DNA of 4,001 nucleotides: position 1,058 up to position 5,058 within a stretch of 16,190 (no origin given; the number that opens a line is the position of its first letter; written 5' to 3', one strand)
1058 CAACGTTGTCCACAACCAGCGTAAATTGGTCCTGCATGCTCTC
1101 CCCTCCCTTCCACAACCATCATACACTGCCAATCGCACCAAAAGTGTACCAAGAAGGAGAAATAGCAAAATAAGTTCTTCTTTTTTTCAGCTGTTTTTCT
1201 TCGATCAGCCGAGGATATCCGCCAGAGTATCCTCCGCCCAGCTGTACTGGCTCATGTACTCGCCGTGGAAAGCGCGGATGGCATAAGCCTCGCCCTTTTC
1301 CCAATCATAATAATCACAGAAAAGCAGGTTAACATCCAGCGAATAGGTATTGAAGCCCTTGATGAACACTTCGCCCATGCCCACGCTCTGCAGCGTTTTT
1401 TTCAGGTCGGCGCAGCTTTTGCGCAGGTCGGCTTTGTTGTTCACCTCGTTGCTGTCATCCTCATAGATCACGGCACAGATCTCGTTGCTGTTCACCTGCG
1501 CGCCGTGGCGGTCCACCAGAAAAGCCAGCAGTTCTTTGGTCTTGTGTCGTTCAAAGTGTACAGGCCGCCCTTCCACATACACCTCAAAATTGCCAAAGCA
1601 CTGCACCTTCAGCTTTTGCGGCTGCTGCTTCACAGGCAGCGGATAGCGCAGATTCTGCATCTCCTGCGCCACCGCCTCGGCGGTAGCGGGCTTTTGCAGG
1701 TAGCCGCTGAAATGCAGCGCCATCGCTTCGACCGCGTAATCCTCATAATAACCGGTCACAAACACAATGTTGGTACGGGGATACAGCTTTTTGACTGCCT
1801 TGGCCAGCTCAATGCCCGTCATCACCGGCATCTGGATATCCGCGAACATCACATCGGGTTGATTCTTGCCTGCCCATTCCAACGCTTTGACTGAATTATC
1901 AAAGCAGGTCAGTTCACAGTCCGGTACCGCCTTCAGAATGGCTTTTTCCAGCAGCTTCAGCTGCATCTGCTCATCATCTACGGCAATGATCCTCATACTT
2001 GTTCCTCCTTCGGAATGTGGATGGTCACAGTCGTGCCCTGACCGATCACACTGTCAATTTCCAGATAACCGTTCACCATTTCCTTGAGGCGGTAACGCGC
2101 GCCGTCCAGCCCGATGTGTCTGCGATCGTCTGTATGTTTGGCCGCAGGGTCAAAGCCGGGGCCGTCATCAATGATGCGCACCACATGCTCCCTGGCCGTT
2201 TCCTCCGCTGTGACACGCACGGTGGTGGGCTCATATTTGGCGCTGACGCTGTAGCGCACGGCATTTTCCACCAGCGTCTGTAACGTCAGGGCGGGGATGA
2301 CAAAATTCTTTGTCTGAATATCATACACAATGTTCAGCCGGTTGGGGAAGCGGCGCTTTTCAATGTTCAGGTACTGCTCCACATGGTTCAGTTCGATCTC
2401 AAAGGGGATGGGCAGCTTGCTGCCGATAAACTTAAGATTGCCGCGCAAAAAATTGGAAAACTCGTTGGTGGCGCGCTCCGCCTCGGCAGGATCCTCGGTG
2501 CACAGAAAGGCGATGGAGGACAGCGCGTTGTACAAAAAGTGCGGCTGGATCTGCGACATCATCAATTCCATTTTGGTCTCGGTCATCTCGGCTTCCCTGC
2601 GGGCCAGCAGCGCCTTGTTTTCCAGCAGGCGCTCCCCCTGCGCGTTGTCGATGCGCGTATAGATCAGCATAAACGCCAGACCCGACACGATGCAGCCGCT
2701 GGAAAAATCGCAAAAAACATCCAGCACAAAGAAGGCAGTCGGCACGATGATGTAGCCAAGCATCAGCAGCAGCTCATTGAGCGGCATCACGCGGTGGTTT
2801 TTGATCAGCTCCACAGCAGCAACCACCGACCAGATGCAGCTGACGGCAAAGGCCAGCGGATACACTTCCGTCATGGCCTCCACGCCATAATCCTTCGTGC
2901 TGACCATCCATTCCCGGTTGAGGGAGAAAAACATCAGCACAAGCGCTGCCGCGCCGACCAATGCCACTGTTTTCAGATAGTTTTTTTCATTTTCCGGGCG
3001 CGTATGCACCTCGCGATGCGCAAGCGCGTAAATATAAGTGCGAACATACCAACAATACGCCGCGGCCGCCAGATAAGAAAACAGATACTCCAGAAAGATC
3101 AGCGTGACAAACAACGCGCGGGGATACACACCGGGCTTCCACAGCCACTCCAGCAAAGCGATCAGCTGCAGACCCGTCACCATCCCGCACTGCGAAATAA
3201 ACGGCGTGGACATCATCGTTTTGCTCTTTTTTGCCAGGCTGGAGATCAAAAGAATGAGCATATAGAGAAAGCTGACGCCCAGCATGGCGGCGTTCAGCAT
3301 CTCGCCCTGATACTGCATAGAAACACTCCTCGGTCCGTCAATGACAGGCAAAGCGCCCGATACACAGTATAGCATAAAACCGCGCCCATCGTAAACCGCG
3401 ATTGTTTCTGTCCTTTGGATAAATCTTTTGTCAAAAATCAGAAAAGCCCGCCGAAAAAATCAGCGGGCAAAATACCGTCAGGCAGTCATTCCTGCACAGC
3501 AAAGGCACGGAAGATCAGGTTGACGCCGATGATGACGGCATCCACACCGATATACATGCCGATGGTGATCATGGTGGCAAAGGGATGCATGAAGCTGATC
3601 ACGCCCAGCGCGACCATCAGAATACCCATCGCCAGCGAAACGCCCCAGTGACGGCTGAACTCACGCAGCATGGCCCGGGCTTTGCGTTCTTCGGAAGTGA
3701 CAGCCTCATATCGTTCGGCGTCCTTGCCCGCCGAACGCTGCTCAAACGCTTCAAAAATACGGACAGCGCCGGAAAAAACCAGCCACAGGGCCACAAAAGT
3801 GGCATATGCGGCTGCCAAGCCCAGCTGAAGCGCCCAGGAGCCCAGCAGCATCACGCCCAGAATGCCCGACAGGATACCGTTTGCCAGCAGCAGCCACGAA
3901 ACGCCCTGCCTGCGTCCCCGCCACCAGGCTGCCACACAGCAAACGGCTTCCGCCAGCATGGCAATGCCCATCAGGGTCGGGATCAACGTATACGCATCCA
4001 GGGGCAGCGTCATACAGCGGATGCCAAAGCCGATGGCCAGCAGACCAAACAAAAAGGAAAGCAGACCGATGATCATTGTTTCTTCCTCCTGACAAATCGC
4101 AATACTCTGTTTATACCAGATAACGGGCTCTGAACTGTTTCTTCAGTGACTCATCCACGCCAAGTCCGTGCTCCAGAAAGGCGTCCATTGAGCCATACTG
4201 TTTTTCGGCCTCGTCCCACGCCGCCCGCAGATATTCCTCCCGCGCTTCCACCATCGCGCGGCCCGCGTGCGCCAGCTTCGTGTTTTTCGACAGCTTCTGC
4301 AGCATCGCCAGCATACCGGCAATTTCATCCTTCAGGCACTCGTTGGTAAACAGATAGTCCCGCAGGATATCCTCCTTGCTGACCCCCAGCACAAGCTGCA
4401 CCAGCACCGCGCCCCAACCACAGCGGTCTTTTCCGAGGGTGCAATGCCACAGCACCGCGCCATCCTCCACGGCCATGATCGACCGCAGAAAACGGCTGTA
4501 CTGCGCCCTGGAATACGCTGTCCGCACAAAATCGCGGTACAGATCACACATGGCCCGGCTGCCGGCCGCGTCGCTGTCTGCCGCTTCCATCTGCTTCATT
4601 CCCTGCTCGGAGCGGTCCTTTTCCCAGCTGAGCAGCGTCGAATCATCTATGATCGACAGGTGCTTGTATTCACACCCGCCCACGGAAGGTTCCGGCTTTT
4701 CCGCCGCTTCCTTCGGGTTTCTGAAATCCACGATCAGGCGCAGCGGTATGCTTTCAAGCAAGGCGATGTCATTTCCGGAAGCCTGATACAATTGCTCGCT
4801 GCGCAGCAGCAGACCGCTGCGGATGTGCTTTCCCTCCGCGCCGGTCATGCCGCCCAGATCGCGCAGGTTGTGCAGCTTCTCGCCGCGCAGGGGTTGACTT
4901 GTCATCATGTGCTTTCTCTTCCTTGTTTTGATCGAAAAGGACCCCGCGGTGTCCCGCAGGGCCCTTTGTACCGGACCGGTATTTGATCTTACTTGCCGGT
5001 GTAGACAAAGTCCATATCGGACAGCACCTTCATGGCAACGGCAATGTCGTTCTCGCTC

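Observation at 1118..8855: Three promoters share an 11-bp-periodic GGTAC direct-repeat element exactly 10 nt upstream of the -10 box: a candidate regulon of the locally encoded SARP/OmpR-like response regulator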

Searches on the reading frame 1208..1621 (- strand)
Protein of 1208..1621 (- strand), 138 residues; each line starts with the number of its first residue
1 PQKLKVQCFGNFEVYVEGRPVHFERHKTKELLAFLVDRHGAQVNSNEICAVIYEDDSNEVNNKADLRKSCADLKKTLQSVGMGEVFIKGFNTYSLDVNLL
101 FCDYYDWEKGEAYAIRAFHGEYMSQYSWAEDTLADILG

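Call 9: search_protein_families(library=pfam, proteins=[window:1208-1600:-], max_evalue=1)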
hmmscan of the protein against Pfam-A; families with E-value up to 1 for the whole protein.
window:1208-1600:- (131 aa): 1 family
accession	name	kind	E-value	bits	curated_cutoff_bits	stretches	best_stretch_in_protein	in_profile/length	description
PF09711.16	Cas_Csn2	-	0.016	15.4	23.7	1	17-72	16-70/181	CRISPR-associated protein (Cas_Csn2)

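Call 12: search_solved_structures(query=window:1208-1615:-, max_evalue=10, show_alignments=3)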
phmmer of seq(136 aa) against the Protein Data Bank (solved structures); distinct sequences matched with E-value up to 10: 3.
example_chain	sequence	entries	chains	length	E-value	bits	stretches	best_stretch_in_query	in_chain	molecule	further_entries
4xzb_A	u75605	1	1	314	0.16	15.2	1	24-121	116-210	CelA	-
5gik_A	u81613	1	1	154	0.69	13.2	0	17-49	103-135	Artificial ankyrin repeat protein_Ank(GAG)1D4 mutant -S45Y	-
1p2f_A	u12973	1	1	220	0.89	12.8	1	2-54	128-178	Response Regulator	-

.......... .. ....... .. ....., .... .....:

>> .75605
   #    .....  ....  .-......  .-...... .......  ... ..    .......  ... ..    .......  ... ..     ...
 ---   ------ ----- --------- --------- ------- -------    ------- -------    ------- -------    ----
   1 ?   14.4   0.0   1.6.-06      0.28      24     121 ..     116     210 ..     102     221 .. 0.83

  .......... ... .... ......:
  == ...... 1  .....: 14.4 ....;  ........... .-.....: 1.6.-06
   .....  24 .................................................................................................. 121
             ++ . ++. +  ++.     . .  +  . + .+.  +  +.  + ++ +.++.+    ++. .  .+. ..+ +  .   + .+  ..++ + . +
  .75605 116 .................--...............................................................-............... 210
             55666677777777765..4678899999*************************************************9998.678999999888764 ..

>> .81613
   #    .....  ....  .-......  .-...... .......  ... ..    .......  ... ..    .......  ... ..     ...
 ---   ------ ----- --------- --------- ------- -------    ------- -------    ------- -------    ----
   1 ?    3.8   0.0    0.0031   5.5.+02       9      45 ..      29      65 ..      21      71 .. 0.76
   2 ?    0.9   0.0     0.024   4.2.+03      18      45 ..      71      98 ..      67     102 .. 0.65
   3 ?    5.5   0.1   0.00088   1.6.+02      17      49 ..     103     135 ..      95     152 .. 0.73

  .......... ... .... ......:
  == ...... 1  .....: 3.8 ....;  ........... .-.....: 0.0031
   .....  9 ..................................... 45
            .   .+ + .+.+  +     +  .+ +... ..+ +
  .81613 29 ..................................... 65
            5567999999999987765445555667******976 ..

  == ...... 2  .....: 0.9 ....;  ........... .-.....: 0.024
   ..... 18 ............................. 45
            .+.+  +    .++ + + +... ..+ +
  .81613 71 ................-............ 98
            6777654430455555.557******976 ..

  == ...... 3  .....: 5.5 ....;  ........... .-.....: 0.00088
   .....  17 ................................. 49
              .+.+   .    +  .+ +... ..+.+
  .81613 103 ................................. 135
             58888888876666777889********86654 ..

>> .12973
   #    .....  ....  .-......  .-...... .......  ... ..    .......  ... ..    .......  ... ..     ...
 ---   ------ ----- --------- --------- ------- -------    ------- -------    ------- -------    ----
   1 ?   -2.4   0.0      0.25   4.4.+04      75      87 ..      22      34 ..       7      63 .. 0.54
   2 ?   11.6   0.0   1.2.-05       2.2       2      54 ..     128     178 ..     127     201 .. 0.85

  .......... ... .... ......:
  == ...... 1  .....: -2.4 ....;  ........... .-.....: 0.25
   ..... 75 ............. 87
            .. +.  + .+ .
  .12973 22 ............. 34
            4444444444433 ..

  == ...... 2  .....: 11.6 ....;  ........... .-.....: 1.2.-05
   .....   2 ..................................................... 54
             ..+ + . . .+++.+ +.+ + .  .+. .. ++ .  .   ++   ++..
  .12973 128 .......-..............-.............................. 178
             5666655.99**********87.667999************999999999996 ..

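Call 31: predict_structure(alignment_id=A2)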
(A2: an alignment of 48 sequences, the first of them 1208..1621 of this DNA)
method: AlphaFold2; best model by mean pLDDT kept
length: 138 residues; sequences in the alignment: 48
mean_pLDDT: 95.3   pTM: 0.89
mean pLDDT of the five models: 95.3, 94.8, 94.6, 91.0, 88.8
residues with pLDDT >= 90: 128; 70-90: 9; 50-70: 1; < 50: 0
segments of 3 or more residues with pLDDT < 50: none
pLDDT, mean of each block of 10 residues (from residue 1): 91 97 96 98 96 87 95 98 96 97 97 95 96 94
secondary structure, 60 per line:
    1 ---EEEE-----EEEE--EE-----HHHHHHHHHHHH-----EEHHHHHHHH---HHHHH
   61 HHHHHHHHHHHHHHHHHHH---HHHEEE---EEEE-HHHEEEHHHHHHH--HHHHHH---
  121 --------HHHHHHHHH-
elements in order: E4-7 E13-16 H26-37 H45-52 H56-79 E86-88 E92-95 E100-102 H103-109 H112-117 H129-137
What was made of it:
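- On SARP family: Only about 40 residues (three short helices) follow the winged helix (call 31).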

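Call 36: fold_search(model_id=the predicted structure, library=pdb)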
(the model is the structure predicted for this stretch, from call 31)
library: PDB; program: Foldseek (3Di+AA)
matches with E <= 10: 349; with E <= 0.001: 6
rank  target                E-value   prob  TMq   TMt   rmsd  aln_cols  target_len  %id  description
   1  8hvr_I                2.1e-05  1.00  0.71  0.41   4.8       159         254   16  Cryo-EM structure of AfsR-dependent transcription activation complex with afsS promoter (released 2023-12-27)
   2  2ff4_A                5.4e-05  1.00  0.74  0.29   4.7       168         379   16  Mycobacterium tuberculosis EmbR in complex with low affinity phosphopeptide (released 2006-01-24)
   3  2ff4_B                1.0e-04  1.00  0.75  0.30   4.6       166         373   16  Mycobacterium tuberculosis EmbR in complex with low affinity phosphopeptide (released 2006-01-24)
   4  8k60_J                3.2e-04  1.00  0.70  0.41   4.9       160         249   16  Cryo-EM structure of Streptomyces coelicolor transcription initiation complex with the global transcription factor Afs (released 2024-07-31)
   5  2fez                  4.4e-04  1.00  0.73  0.29   4.7       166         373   16  Mycobacterium tuberculosis EmbR (released 2006-01-24)
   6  8k60_I                6.0e-04  1.00  0.71  0.42   4.0       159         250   17  Cryo-EM structure of Streptomyces coelicolor transcription initiation complex with the global transcription factor Afs (released 2024-07-31)
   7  5x5l_A                1.2e-02  1.00  0.49  0.68   2.6        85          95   18  Crystal structure of response regulator AdeR DNA binding domain in complex with an intercistronic region (released 2017-08-30)
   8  5x5l_E                1.2e-02  1.00  0.47  0.63   3.0        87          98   20  Crystal structure of response regulator AdeR DNA binding domain in complex with an intercistronic region (released 2017-08-30)
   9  9dlu_MODEL_1_A        1.7e-02  1.00  0.46  0.58   3.8       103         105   14  Solution structure of Staphylococcus aureus response regulator ArlR DNA-binding domain (released 2025-09-17)
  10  4qwq_A                2.1e-02  0.99  0.43  0.60   3.9        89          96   20  Crystal structure of the DNA-binding domain of the response regulator SaeR from Staphylococcus aureus (released 2015-08-19)
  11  5x5l_H                3.1e-02  1.00  0.48  0.66   2.8        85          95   18  Crystal structure of response regulator AdeR DNA binding domain in complex with an intercistronic region (released 2017-08-30)
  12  7lza                  3.5e-02  1.00  0.49  0.32   2.5        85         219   26  Activated form of VanR from S. coelicolor (released 2021-07-14)
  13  1gxp_A                4.0e-02  1.00  0.51  0.67   2.0        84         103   13  PhoB effector domain in complex with pho box DNA. (released 2002-04-29)
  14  3zq7                  4.0e-02  1.00  0.49  0.65   2.8        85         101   20  The Structure of DNA-binding domain of response regulator from Escherichia coli K-12 (released 2012-03-21)
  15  4u88_A                4.0e-02  0.98  0.42  0.60   3.7        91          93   16  Structure of the DNA-Binding Domain of the Response Regulator SaeR from Staphylococcus aureus (released 2015-08-12)
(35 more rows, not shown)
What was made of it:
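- On SARP family: The C-terminal model (pLDDT 95.3) has AfsR and EmbR as its top six PDB matches, with query TM-scores 0.70-0.75 (calls 31, 36).
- On LytTR response regulators: The confident model is a winged helix (calls 31, 36).
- Closest known: SARP activators. Same: These are the best structural matches of the DNA-binding domain: AfsR 8HVR and 8K60, EmbR 2FF4 and 2FEZ, query TM-scores 0.70-0.75 (call 36).
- Closest known: OmpR/PhoB-family response regulators and the pho box. Different: An extra SARP-like helical extension follows the wing (call 36).
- The C-terminal model (pLDDT 95.3) best matches AfsR and EmbR (call 36).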

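Call 83: search_solved_structures(query=A4, max_evalue=10, show_alignments=2)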
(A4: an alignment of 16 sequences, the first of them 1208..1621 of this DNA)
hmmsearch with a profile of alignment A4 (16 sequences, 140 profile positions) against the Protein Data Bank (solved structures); distinct sequences matched with E-value up to 10: 12.
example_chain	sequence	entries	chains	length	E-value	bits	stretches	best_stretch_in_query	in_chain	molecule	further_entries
2fez_A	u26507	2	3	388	0.0032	20.8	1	8-117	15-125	Probable regulatory protein embR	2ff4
1p2f_A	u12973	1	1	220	0.085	16.2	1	12-58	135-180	Response Regulator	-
4xzb_A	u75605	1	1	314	0.14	15.4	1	25-122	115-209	CelA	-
6qpw_C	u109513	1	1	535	0.25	14.7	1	13-122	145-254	Structural maintenance of chromosomes protein 3,Structural maintenance of chromosomes prot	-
4ux3_A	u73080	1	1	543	0.26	14.6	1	13-122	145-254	STRUCTURAL MAINTENANCE OF CHROMOSOMES PROTEIN 3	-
3toc_A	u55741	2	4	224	0.27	14.6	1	15-80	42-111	Putative uncharacterized protein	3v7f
8hvr_I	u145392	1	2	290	0.46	13.8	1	10-78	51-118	Regulatory protein AfsR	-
3qhq_A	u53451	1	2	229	0.46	13.8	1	26-81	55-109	Sag0897 family CRISPR-associated protein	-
4ixa_A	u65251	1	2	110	0.6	13.4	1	25-78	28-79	Response regulator SaeR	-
4xzw_A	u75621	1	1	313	0.86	12.9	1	26-121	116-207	endo-glucanase chimera C10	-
6zz6_B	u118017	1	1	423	0.95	12.8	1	13-98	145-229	Structural maintenance of chromosomes protein 3,Structural maintenance of chromosomes prot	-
3ond_A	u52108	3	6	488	1.4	12.2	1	73-131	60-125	Adenosylhomocysteinase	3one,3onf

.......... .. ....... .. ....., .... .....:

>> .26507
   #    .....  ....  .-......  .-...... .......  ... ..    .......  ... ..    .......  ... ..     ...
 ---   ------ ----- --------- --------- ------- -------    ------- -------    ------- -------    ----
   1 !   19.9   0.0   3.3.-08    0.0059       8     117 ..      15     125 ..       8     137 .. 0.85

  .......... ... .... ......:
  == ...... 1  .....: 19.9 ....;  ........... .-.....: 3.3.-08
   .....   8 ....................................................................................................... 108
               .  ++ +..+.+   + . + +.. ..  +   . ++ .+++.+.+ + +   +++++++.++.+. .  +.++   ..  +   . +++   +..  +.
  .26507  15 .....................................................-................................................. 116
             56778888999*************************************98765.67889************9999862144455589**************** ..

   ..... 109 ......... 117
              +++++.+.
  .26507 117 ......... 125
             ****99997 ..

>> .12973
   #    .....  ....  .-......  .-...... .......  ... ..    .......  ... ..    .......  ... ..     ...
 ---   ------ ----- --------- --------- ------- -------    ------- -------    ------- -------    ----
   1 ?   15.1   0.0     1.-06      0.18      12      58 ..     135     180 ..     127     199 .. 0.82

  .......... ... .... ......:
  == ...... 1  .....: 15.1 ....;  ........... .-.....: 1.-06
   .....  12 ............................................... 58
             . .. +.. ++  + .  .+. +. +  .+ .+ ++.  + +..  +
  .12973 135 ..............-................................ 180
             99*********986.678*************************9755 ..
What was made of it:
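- On SARP family: The profile search has EmbR as top hit, E = 0.003, covering the winged helix and the first following helix (call 83).
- Closest known: SARP activators. Same: EmbR is also the top sequence-profile hit (call 83).
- The profile search against PDB sequences has EmbR as its top hit (call 83).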

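Call 86: search_protein_representatives(protein=window:1208-1621:-)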
Query: 138 residues. Proteins with E-value up to 0.001 (for the whole library): 2129; up to 1e-10: 1378; up to 1e-30: 58. The best 150 are listed.
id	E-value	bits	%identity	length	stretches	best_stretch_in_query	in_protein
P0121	9.7e-50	184.4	41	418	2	2-136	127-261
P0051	8.1e-49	181.4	57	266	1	2-137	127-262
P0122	9.5e-46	171.5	34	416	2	3-135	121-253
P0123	2.0e-43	163.9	56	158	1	13-137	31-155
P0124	4.0e-41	156.5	37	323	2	4-132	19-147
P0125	1.2e-40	155.0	35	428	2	3-133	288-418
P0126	3.4e-38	147.0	35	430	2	4-132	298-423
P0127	1.1e-37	145.3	50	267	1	2-137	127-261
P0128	1.2e-36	142.0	54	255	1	3-132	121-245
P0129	1.6e-36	141.6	46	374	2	2-133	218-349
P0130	3.4e-36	140.5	36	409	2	4-133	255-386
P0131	4.7e-36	140.0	49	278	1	4-133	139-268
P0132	1.2e-35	138.7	46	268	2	2-134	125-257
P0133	1.4e-35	138.5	47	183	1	3-133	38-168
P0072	1.7e-35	138.2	57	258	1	3-109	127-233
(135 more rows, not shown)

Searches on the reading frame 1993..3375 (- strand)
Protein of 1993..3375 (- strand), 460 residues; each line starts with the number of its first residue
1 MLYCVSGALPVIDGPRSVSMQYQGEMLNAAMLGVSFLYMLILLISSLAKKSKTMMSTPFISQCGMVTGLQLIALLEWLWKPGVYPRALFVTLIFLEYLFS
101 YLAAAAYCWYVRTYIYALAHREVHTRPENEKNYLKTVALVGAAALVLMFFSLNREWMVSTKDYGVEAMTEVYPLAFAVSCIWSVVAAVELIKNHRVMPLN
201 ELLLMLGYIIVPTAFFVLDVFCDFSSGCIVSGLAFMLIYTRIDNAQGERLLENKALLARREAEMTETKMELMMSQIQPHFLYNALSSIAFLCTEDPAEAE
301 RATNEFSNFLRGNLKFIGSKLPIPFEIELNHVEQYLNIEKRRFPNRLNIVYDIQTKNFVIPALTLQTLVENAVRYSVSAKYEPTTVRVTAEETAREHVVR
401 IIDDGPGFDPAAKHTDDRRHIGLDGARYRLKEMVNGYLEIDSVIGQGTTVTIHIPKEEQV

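Call 6: search_protein_families(library=pfam, proteins=[window:1993-3375:-])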
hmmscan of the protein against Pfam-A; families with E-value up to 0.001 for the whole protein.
window:1993-3375:- (460 aa): 3 families
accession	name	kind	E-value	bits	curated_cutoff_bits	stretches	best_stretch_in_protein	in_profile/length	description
PF06580.19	His_kinase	-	1.7e-20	73.5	25.2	1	268-347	2-81/81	Histidine kinase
PF02518.31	HATPase_c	-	9.1e-12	45.8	26.4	1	365-457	10-110/111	Histidine kinase-, DNA gyrase B-, and HSP90-like ATPase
PF17852.6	Dynein_AAA_lid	-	0.00097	19.7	23.1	0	134-194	20-86/126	Dynein heavy chain AAA lid domain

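Call 10: search_protein_families(library=ncbifam, proteins=[window:1993-3375:-], max_evalue=0.01)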
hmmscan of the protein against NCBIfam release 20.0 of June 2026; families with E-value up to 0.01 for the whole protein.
window:1993-3375:- (460 aa): 7 families
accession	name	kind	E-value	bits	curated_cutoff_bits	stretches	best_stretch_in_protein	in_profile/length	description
NF008184.0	PRK10935.1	equivalog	0.00019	20.2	553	1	384-458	490-561/565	nitrate/nitrite two-component system sensor histidine kinase NarQ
NF008025.0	PRK10755.1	equivalog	0.00026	19.8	314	1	362-412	255-301/362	two-component system sensor histidine kinase PmrB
NF033792.0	ActS_PrrB_HisK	equivalog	0.00031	19.7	350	1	364-411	315-356/423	ActS/PrrB/RegB family redox-sensitive histidine kinase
NF052443.1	SensHisKinMctS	equivalog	0.00076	17.9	700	1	382-457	376-449/457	two-component system sensor histidine kinase MctS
NF045988.1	HisKinRegBRhodob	equivalog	0.0019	16.6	570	1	365-410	328-367/462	sensor histidine kinase RegB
TIGR02966.1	phoR_proteo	equivalog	0.0026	16.8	334.2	0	365-410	234-275/333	phosphate regulon sensor histidine kinase PhoR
NF012226.0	AdeS_HK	equivalog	0.003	16.8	500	1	331-410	215-294/353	two-component sensor histidine kinase AdeS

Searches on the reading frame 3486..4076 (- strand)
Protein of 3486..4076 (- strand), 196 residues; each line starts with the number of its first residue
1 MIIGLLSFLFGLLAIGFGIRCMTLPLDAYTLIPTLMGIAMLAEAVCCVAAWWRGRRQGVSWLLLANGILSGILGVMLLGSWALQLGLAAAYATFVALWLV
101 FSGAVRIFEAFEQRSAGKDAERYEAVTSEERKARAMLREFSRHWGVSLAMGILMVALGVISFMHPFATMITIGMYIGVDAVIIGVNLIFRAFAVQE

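Call 6: search_protein_families(library=pfam, proteins=[window:3486-4076:-])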
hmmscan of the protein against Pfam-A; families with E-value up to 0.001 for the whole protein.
window:3486-4076:- (196 aa): 2 families
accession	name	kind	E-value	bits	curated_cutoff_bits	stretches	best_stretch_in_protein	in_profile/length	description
PF03729.18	DUF308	-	1e-17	64.6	25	2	150-194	2-46/73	Short repeat of unknown function (DUF308)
PF09490.15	CbtA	-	0.00059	20.2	30.7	1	82-162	8-89/239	Probable cobalt transporter subunit (CbtA)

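Call 10: search_protein_families(library=ncbifam, proteins=[window:3486-4076:-], max_evalue=0.01)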
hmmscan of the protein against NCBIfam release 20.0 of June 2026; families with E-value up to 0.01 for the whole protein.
window:3486-4076:- (196 aa): 1 family
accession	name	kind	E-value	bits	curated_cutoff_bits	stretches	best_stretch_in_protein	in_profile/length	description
NF007577.0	PRK10209.1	equivalog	5.8e-07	29.4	189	1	10-116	27-132/190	HdeD family acid-resistance protein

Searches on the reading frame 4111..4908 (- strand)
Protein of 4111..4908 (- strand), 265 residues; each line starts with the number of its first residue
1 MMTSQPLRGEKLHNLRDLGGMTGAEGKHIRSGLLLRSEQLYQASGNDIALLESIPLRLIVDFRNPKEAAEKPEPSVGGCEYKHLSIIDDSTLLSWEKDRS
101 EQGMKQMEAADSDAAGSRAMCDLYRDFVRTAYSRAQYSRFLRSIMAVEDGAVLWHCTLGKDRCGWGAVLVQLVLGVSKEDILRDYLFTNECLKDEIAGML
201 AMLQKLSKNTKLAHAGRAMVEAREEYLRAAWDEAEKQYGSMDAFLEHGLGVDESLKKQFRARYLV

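Call 6: search_protein_families(library=pfam, proteins=[window:4111-4908:-])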
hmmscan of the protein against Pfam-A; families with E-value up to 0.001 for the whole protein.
window:4111-4908:- (265 aa): 1 family
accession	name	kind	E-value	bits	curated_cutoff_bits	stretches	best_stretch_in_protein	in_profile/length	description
PF13350.11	Y_phosphatase3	-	9.1e-63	212.9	22.2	1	10-264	4-239/240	Tyrosine phosphatase family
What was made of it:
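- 3486..6245 (-): Unit B, four genes: secreted SH3b protein (5553-6236/6245), unknown 184 aa (4989-5543), Y_phosphatase3 family (4111-4908) and DUF308/HdeD-like membrane protein (3486-4076). Pfam (call 6).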

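Call 10: search_protein_families(library=ncbifam, proteins=[window:4111-4908:-], max_evalue=0.01)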
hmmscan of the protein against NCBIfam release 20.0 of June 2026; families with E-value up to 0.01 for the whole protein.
window:4111-4908:- (265 aa): 0 families
